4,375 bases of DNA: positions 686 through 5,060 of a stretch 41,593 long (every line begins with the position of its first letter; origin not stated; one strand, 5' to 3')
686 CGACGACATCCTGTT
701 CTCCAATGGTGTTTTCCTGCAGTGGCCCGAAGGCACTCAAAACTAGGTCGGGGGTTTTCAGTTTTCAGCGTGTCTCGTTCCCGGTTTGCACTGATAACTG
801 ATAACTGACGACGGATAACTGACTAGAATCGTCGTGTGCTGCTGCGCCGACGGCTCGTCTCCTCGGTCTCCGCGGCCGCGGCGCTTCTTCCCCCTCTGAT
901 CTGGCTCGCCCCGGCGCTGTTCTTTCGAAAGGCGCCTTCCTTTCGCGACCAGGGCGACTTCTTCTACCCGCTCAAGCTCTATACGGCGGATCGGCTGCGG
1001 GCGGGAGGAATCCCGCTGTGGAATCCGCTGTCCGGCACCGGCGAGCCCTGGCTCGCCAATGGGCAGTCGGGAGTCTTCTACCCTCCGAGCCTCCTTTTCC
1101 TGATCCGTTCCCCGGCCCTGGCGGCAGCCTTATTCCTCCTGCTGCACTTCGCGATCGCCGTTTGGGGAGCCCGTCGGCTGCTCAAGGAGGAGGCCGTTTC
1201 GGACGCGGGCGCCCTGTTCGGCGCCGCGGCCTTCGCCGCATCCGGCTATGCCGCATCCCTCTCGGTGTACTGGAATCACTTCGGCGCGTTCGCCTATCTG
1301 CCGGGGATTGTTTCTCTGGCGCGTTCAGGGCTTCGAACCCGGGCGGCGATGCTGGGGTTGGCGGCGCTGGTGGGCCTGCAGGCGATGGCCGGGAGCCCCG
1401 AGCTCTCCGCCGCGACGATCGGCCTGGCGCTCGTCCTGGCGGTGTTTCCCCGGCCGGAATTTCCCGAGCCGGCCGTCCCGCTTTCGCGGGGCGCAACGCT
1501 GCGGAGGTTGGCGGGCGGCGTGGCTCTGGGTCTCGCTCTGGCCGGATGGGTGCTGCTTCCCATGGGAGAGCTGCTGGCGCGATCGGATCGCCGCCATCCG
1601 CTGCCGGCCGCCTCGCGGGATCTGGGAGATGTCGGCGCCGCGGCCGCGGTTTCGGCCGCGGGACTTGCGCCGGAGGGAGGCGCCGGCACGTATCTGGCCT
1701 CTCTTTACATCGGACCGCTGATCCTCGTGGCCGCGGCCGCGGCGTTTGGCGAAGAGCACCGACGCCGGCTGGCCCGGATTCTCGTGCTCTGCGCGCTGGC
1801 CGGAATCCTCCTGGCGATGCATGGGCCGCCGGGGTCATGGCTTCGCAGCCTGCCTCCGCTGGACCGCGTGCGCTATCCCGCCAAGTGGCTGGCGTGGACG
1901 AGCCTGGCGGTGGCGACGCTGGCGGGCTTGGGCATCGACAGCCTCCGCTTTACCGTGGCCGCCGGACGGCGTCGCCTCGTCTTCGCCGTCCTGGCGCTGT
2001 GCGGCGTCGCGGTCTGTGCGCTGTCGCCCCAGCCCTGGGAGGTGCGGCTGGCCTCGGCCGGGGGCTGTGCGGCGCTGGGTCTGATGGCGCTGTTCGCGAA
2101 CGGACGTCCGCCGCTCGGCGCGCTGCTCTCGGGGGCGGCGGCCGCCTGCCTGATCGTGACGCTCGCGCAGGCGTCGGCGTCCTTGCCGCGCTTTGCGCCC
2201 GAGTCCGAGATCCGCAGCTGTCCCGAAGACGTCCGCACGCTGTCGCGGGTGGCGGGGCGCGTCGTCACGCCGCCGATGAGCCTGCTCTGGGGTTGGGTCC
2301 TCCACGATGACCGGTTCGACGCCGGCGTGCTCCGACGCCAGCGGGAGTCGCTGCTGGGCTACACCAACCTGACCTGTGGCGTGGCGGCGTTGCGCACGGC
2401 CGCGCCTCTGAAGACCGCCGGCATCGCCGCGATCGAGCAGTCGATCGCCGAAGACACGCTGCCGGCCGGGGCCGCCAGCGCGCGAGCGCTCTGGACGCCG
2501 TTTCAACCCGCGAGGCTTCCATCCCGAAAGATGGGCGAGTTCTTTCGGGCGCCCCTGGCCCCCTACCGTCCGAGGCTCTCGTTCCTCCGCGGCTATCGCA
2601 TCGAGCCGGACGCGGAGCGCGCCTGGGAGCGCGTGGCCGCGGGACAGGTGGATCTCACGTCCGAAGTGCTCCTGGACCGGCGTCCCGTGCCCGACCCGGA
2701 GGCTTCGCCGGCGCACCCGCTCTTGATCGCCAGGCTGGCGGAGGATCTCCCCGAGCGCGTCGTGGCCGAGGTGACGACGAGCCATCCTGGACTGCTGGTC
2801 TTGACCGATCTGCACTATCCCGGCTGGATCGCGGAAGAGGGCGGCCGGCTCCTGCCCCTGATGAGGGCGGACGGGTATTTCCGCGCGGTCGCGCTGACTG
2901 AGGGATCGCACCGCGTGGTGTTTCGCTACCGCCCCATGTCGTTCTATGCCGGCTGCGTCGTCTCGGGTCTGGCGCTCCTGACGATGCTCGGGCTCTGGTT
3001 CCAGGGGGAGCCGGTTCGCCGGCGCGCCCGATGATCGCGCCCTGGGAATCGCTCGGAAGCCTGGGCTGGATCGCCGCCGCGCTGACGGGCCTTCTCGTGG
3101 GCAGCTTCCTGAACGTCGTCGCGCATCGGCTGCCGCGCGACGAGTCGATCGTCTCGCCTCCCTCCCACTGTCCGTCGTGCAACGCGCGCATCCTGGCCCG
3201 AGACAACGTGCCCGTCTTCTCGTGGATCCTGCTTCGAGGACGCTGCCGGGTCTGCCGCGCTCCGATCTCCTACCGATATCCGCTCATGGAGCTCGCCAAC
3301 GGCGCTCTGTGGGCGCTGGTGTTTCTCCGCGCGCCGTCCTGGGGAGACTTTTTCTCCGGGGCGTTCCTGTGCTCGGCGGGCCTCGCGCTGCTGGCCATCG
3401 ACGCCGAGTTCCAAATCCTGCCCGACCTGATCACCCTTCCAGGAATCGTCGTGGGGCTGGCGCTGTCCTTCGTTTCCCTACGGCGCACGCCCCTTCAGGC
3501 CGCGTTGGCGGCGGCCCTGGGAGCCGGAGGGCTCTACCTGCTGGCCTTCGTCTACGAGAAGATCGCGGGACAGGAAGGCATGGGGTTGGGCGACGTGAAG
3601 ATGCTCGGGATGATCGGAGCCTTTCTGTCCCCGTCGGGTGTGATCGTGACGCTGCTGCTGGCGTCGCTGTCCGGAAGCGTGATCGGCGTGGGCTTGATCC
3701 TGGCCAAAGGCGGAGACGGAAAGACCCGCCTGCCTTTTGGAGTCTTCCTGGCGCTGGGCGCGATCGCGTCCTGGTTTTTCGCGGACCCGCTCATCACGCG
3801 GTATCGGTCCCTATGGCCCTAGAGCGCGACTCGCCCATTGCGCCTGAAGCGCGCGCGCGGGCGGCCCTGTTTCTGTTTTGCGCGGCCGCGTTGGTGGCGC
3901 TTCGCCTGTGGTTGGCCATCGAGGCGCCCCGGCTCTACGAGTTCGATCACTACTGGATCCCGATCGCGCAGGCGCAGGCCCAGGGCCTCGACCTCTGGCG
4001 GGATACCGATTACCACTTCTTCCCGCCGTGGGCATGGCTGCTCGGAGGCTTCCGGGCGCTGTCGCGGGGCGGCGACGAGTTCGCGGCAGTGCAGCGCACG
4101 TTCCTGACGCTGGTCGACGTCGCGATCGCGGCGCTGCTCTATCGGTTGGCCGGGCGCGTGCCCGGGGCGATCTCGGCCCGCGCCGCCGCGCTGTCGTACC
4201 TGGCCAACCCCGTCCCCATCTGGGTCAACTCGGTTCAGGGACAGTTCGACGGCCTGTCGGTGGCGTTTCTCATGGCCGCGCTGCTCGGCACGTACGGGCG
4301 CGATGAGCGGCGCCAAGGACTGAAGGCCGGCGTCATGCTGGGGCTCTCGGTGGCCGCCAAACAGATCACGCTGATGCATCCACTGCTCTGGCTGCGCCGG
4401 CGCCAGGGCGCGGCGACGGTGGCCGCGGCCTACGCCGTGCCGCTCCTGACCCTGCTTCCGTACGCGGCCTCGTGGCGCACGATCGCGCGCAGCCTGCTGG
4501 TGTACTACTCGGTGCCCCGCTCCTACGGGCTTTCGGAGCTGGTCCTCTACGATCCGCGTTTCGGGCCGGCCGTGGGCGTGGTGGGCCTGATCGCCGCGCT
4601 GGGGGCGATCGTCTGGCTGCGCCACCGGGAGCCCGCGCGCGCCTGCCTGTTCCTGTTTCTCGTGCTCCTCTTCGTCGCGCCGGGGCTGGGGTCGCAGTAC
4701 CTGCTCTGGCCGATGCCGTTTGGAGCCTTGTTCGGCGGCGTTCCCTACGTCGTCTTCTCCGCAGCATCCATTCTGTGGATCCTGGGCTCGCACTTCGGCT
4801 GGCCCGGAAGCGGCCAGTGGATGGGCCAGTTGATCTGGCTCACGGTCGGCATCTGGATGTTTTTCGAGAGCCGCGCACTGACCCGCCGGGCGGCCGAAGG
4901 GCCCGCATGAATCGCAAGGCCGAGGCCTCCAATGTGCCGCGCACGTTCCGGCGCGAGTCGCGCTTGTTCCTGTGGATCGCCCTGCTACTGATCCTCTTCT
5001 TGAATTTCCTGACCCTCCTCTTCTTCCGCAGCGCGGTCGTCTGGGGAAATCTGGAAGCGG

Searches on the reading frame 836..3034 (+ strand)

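Call 12: search_protein_families(library=pfam, proteins=[window:836-3034:+], max_evalue=0.01)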
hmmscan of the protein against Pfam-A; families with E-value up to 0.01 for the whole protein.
window:836-3034:+ (732 aa): 1 family
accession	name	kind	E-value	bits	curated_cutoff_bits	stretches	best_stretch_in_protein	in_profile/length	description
PF09586.16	YfhO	-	9.5e-07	28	28.5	1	647-710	771-835/835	Bacterial membrane protein YfhO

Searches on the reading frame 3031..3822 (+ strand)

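Call 12: search_protein_families(library=pfam, proteins=[window:3031-3822:+], max_evalue=0.01)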
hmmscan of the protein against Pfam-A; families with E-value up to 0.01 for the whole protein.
window:3031-3822:+ (263 aa): 2 families
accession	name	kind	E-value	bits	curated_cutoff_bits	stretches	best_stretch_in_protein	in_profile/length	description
PF06750.18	A24_N_bact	-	3.8e-35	120.3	23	1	18-100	1-83/84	Bacterial Peptidase A24 N-terminal domain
PF01478.23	Peptidase_A24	-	1.1e-16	61.6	26.5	1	112-220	2-104/104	Type IV leader peptidase family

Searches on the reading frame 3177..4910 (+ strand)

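Call 12: search_protein_families(library=pfam, proteins=[window:3177-4910:+], max_evalue=0.01)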
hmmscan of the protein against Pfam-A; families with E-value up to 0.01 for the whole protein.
window:3177-4910:+ (577 aa): 1 family
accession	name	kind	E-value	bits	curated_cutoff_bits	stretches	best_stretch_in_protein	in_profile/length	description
PF09594.16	GT87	-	3.1e-08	34.1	25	1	283-499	4-231/237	Glycosyltransferase family 87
